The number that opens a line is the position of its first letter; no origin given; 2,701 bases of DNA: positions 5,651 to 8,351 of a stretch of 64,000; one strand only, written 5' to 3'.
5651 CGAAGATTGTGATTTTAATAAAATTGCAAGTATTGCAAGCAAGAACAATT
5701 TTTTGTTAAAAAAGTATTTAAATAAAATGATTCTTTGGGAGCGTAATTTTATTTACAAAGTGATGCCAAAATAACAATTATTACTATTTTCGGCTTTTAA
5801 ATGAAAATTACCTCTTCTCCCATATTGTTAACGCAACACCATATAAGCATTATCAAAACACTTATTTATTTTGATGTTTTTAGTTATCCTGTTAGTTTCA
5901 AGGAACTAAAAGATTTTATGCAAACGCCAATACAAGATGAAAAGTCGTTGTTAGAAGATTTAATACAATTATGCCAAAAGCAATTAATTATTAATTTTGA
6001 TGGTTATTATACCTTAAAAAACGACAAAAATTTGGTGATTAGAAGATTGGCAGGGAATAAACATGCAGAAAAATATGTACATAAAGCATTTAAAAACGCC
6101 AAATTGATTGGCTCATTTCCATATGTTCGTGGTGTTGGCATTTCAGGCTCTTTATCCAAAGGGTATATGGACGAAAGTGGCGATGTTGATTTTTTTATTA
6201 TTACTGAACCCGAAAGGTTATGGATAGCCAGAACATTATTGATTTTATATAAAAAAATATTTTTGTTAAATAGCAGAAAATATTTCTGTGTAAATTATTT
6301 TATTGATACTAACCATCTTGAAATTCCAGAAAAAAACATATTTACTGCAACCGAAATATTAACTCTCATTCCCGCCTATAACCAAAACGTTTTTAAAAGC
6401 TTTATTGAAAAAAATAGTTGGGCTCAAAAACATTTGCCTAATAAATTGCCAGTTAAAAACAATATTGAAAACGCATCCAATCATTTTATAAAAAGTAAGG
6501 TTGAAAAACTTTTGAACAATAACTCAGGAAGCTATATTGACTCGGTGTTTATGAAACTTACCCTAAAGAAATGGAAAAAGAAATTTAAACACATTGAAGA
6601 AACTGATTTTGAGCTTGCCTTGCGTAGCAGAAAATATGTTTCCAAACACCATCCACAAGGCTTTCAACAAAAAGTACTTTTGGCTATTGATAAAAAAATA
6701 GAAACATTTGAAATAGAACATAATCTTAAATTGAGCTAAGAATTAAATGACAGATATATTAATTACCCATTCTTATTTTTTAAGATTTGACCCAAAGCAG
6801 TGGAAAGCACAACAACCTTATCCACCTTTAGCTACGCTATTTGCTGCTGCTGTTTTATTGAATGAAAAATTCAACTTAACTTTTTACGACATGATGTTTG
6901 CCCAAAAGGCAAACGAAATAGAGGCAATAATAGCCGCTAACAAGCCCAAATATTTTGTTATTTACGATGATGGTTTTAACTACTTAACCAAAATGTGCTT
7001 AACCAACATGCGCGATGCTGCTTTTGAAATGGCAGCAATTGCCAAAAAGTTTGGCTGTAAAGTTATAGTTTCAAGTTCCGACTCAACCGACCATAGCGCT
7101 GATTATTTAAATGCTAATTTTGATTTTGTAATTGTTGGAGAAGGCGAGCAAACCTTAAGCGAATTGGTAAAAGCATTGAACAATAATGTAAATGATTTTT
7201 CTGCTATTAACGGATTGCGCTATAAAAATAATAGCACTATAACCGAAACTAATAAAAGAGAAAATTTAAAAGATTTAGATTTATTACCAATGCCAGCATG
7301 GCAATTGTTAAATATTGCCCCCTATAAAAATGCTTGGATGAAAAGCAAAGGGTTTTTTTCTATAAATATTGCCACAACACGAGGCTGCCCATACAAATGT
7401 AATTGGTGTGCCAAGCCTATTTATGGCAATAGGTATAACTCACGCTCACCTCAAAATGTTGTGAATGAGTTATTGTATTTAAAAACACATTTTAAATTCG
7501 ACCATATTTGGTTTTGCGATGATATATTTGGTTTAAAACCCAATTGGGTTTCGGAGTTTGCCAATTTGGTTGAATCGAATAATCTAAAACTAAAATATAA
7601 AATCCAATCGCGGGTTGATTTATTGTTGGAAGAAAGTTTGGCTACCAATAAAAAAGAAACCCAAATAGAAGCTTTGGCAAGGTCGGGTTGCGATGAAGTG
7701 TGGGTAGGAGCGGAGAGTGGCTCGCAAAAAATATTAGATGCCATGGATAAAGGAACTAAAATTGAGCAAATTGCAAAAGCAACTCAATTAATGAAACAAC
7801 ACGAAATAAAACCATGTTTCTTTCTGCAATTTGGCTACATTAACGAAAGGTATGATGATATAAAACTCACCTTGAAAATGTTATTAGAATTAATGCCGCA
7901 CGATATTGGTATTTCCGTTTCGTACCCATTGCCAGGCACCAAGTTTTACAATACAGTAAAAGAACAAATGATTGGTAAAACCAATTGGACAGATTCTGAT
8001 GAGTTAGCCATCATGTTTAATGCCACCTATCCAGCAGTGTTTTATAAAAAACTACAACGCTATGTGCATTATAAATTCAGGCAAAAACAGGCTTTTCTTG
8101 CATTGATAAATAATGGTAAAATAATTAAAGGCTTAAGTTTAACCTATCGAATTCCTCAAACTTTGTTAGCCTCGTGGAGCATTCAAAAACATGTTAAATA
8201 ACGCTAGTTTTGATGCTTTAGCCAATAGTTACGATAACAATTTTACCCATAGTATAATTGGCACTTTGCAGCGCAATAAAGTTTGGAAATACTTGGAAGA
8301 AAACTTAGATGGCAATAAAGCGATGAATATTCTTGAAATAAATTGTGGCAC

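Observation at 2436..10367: Coupled operon of three cobalamin-type radical SAM paralogues, two SAM methyltransferases and a nucleotidyltransferase, with no pathway I can name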

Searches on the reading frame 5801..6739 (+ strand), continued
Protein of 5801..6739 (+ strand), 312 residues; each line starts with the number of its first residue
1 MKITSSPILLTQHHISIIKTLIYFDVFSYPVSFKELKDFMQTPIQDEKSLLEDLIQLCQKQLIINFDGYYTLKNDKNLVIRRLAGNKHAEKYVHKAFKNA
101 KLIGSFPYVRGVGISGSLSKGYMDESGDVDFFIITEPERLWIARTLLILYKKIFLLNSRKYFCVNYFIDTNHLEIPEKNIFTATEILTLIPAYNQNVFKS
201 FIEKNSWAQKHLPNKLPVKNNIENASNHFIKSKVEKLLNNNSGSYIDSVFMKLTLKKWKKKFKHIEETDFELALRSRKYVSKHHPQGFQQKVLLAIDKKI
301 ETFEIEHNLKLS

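Call 61: search_protein_representatives(alignment_id=A1)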
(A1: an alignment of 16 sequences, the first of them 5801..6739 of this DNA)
Query: 16 sequences, 312 profile positions. Proteins with E-value up to 0.001 (for the whole library): 6263; up to 1e-10: 4882; up to 1e-30: 1305. The best 150 are listed.
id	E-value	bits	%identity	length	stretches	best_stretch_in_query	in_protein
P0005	5.2e-142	489.5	-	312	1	1-311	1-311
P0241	9.1e-124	429.6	-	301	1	16-311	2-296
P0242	4.2e-123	427.4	-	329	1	9-311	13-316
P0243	1.3e-118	412.6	-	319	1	11-311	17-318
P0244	2.5e-117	408.4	-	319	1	11-311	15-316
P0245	1.3e-116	406.0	-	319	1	6-311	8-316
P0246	1.9e-116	405.5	-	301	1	16-311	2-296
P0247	5.5e-116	404.0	-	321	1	7-311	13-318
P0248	7.0e-116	403.6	-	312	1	4-310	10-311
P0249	7.2e-115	400.3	-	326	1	8-311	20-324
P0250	1.8e-113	395.7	-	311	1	11-311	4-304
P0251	1.4e-111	389.5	-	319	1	8-311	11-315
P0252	4.3e-111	387.9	-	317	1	8-311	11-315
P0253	4.3e-111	387.9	-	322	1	10-310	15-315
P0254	1.3e-110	386.3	-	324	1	8-306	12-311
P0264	9.2e-108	377.0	-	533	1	12-307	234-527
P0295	2.4e-100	352.6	-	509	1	8-301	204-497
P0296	2.5e-100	352.6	-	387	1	13-305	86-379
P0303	8.8e-100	350.8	-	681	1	8-303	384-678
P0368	5.4e-88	312.0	-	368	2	9-223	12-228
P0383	1.3e-85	304.2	-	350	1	10-311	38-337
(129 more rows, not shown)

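Call 62: search_protein_families(library=pfam, proteins=[P0264, P0295, P0303, P0296, P0368, P0383], max_evalue=0.001)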
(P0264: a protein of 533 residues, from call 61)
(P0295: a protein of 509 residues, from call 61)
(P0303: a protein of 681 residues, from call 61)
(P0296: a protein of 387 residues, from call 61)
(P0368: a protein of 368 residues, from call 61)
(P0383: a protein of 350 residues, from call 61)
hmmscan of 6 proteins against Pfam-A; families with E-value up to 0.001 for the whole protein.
P0264 (533 aa): 1 family
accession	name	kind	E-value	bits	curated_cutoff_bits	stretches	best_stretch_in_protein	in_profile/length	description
PF02397.22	Bac_transf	-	1.3e-57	194.7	27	1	22-205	2-178/179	Bacterial sugar transferase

P0295 (509 aa): 8 families
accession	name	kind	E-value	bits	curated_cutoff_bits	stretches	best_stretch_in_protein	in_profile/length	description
PF13649.12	Methyltransf_25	-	3.5e-12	47.3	27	1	22-111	1-97/97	Methyltransferase domain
PF08241.18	Methyltransf_11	-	6.8e-12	46.3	21.2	1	23-115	1-95/95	Methyltransferase domain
PF13489.12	Methyltransf_23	-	7.1e-12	45.8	27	1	8-127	15-124/164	Methyltransferase domain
PF13847.12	Methyltransf_31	-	2e-11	44.2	27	1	19-119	4-113/145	Methyltransferase domain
PF08242.18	Methyltransf_12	-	1.2e-09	39.3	30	1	23-113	1-98/98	Methyltransferase domain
PF05175.20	MTS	-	5.6e-08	33.1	23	1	9-116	23-139/170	Methyltransferase small domain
PF03848.20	TehB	-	2.9e-06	27.3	20.4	1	21-94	33-109/193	Tellurite resistance protein TehB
PF05401.17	NodS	-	0.00024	21.4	24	1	7-114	32-143/201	Nodulation protein S (NodS)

P0303 (681 aa): 2 families
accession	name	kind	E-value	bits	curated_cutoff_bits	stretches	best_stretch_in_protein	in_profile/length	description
PF00534.26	Glycos_transf_1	-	5.3e-14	52.6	26.4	1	188-327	13-160/172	Glycosyl transferases group 1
PF13692.12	Glyco_trans_1_4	-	6.6e-14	52.8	27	1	191-324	2-141/142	Glycosyl transferases group 1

P0296 (387 aa): 1 family
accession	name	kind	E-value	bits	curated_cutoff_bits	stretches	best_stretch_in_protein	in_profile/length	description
PF01909.29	NTP_transf_2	-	0.00054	20.7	21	0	178-228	10-59/93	Nucleotidyltransferase domain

P0368 (368 aa): 0 families

P0383 (350 aa): 2 families
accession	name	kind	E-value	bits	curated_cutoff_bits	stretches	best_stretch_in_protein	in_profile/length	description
PF01909.29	NTP_transf_2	-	0.00017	22.3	21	0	131-165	10-43/93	Nucleotidyltransferase domain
PF18765.7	Polbeta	-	0.00083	19.9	26.9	0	128-165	5-42/93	Polymerase beta, Nucleotidyltransferase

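Call 71: find_homologous_proteins(query=P0264, max_evalue=1e-20)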
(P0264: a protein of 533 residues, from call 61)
Query P0264 (533 aa): 6916 proteins with E <= 1e-20 among 8000 candidates; the best 120 are listed.
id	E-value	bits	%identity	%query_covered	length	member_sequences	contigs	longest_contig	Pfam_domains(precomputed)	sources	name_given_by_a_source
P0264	0.0e+0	1189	100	100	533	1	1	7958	PF02397.23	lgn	-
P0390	0.0e+0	1063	89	100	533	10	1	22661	PF02397.23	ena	-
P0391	1.3e-270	916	76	100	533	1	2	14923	PF02397.23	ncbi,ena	-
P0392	4.3e-250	849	70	100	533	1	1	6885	PF02397.23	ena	-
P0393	3.4e-229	780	65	96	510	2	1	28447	PF02397.23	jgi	jgi:lipopolysaccharide/colanic/teichoic acid biosynthesis glycosyltransferase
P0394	5.3e-81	291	46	59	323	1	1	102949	-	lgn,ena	-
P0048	8.6e-80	287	48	54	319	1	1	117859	-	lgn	-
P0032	1.1e-77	280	48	54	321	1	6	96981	-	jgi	jgi:hypothetical protein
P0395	2.4e-77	279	47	55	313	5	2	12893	-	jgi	jgi:hypothetical protein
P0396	8.5e-77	277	47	55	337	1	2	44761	-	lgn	-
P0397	2.1e-76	276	49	53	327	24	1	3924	-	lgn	-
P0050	2.2e-76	276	47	54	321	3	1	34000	-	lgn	-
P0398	2.2e-76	276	46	54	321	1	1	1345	-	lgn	-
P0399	4.2e-76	275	47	54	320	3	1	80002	-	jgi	jgi:hypothetical protein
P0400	4.9e-76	274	45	53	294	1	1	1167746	-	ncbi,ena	-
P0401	4.9e-76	274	49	54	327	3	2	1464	PF01909.30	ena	-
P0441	7.9e-73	264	46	54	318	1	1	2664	PF01909.30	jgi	jgi:hypothetical protein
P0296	1.3e-72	263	45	54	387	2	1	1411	-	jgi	jgi:hypothetical protein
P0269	3.4e-71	258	45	54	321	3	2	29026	PF01909.30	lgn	-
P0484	2.0e-69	253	42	59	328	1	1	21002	PF01909.30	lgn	-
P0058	2.1e-69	253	43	55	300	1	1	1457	PF18765.8,PF01909.30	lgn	-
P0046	2.4e-69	252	43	55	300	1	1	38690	PF18765.8,PF01909.30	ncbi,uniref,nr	ncbi:nucleotidyltransferase domain-containing protein [Tenacibaculum ovolyticum]|uniref:nucleotidylt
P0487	3.0e-69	252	45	53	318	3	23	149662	PF01909.30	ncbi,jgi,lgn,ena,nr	ncbi:MAG TPA: nucleotidyltransferase domain-containing protein [Bacteroidia bacterium]|nr:nucleotidy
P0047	3.2e-69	252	42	55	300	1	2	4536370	PF18765.8,PF01909.30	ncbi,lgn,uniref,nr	ncbi:nucleotidyltransferase [Tenacibaculum sp. Bg11-29]|uniref:nucleotidyltransferase domain-contain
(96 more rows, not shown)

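Call 72: find_encoding_contigs(protein=P0393, flank=10000, max_places=1)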
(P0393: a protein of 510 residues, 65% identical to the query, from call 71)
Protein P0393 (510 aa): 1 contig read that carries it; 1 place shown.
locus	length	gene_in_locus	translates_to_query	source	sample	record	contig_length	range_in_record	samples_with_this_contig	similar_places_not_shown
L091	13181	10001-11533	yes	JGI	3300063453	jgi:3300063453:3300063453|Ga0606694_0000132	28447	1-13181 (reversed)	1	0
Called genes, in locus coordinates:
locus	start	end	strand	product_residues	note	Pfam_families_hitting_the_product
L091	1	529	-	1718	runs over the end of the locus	PF13313:DUF4082 (weak), PF18911:PKD_4, PF00801:PKD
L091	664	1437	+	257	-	-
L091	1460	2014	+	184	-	PF04264:YceI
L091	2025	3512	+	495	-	PF01943:Polysacc_synt, PF03023:MurJ (weak)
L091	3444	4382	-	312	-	-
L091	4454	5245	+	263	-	PF00535:Glycos_transf_2, PF10111:Glyco_tranf_2_2, PF13632:Glyco_trans_2_3 (faint)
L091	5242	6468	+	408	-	-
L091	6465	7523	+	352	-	PF00534:Glycos_transf_1, PF13692:Glyco_trans_1_4, PF13524:Glyco_trans_1_2 (weak)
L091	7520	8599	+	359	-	PF09314:DUF1972, PF13439:Glyco_transf_4, PF13579:Glyco_trans_4_4 (weak), PF00534:Glycos_transf_1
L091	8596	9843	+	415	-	PF04932:Wzy_C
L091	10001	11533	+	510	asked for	PF02397:Bac_transf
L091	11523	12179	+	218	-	PF01370:Epimerase, PF16363:GDP_Man_Dehyd (faint)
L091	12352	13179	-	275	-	?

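Call 73: find_encoding_contigs(protein=P0390, flank=10000, max_places=1)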
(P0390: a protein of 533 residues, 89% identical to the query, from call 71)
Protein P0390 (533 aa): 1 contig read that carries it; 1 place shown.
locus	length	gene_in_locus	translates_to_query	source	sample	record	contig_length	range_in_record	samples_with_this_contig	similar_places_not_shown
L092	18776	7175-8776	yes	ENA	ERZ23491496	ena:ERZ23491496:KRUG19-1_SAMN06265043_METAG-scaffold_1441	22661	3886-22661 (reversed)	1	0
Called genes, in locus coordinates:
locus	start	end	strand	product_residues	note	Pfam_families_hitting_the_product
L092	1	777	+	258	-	?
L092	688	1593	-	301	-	-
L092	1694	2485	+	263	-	PF00535:Glycos_transf_2, PF10111:Glyco_tranf_2_2 (weak)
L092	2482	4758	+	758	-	-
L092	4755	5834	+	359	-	PF09314:DUF1972, PF13439:Glyco_transf_4 (weak), PF00534:Glycos_transf_1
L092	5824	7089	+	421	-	PF04932:Wzy_C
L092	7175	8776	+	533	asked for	PF02397:Bac_transf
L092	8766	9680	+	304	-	PF01370:Epimerase, PF16363:GDP_Man_Dehyd (faint)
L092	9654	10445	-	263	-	PF01209:Ubie_methyltran, PF13489:Methyltransf_23, PF01135:PCMT (weak), PF13847:Methyltransf_31, PF02390:Methyltransf_4, PF08241:Methyltransf_11, PF08242:Methyltransf_12, PF13649:Methyltransf_25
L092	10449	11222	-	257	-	PF01925:TauE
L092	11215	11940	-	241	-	PF03741:TerC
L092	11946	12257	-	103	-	PF02575:YbaB_DNA_bd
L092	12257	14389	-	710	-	PF01642:MM_CoA_mutase, PF02310:B12-binding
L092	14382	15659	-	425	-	PF01642:MM_CoA_mutase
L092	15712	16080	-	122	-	PF04977:DivIC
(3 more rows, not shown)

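Call 74: search_protein_families(library=pfam, proteins=[L091:5242-6468:+, L091:3444-4382:-], max_evalue=0.01)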
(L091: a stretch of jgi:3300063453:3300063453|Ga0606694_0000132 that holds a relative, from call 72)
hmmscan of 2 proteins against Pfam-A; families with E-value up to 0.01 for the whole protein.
L091:5242-6468:+ (408 aa): 0 families

L091:3444-4382:- (312 aa): 0 families

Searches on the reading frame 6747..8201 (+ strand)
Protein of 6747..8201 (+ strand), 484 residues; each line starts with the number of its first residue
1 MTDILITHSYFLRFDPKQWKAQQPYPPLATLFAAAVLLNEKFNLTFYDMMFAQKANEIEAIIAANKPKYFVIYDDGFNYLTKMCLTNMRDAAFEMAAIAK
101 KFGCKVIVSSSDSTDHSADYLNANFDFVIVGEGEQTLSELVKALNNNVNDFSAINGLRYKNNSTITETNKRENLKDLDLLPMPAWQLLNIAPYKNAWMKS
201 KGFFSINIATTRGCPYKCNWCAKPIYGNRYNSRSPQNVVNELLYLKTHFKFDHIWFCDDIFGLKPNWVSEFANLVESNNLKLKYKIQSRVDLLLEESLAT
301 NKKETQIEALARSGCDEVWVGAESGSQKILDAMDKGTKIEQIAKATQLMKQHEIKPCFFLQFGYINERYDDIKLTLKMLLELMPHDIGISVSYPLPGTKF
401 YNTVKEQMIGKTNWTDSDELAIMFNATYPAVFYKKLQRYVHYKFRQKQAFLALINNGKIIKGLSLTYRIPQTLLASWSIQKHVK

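Call 3: search_protein_families(library=pfam, proteins=[window:6747-8201:+], max_evalue=0.01)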
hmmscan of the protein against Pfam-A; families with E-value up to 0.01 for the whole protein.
window:6747-8201:+ (484 aa): 2 families
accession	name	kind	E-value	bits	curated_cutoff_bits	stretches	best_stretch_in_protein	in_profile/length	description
PF04055.27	Radical_SAM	-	7.6e-17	62.4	29.5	1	210-379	3-166/166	Radical SAM superfamily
PF02310.24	B12-binding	-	0.002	18.4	32.1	1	21-140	8-120/121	B12 binding domain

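Call 4: search_protein_families(library=ncbifam, proteins=[window:6747-8201:+], max_evalue=0.01)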
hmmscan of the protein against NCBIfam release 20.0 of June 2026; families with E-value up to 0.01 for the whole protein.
window:6747-8201:+ (484 aa): 25 families
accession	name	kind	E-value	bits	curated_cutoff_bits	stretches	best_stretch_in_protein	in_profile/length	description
TIGR02026.1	BchE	equivalog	8.8e-40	137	481.35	1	24-411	19-394/497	magnesium-protoporphyrin IX monomethyl ester anaerobic oxidative cyclase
TIGR03471.1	HpnJ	equivalog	1e-34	120.2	577.6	1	103-444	104-429/472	hopanoid biosynthesis associated radical SAM protein HpnJ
TIGR04479.1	bcpD_PhpK_rSAM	subfamily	1.7e-27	96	600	1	121-386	169-413/504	PhpK family radical SAM P-methyltransferase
TIGR04014.1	B12_SAM_MJ_0865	equivalog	2.4e-27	95.8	360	2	307-407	261-361/434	methyl-coenzyme M reductase glutamine C-methyltransferase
TIGR04013.1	B12_SAM_MJ_1487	hypoth_equivalog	3.1e-27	95.4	251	2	91-240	59-187/382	TIGR04013 family B12-binding domain/radical SAM domain-containing protein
NF050148.1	rSAM_ApyD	equivalog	1.8e-26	92.7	750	1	123-409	125-398/645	RiPP biosynthesis radical SAM protein ApyD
TIGR04072.2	rSAM_ladder_B12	equivalog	2.7e-26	92.2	360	1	22-383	11-350/443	lipid biosynthesis B12-binding/radical SAM protein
TIGR04295.1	B12_rSAM_oligo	hypoth_equivalog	2e-23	82.8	400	1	22-396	20-371/422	TIGR04295 family B12-binding domain-containing radical SAM protein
NF038361.1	rSAM_Sden_1168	equivalog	8.6e-23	80.7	575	1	123-403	197-472/560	Sden_1168 family B12-binding radical SAM P-methyltransferase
TIGR03975.1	rSAM_ocin_1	subfamily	8.2e-22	77.4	281.85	1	123-341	180-389/606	RiPP maturation radical SAM C-methyltransferase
TIGR04385.1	B12_rSAM_cofa1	equivalog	1.4e-20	74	450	1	124-358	122-340/438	B12 lower ligand biosynthesis radical SAM protein BzaD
NF033712.0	B12_rSAM_KedN5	subfamily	1.1e-17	63.5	700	1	123-277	113-267/624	KedN5 family methylcobalamin-dependent radical SAM C-methyltransferase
TIGR04367.1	HpnR_B12_rSAM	equivalog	7.7e-17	61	650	1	111-409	101-378/490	hopanoid C-3 methylase HpnR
NF033070.1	rSAM_AprD4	equivalog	8.9e-16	57.8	500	1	147-406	141-392/456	AprD4 family radical SAM diol-dehydratase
NF040542.1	rSAM_RCCLKC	equivalog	9.6e-15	54.6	450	1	111-358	86-328/423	arsinothricin biosynthesis radical SAM protein ArsL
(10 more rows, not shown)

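Call 51: search_protein_families(library=padloc, proteins=[window:6747-8201:+], max_evalue=0.01)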
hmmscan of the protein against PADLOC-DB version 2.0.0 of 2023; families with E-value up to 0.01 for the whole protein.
window:6747-8201:+ (484 aa): 1 family
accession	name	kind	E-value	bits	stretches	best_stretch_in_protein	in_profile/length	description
PDLC04689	PDC-M51A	-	1.5e-08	31.9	1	119-302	117-282/420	-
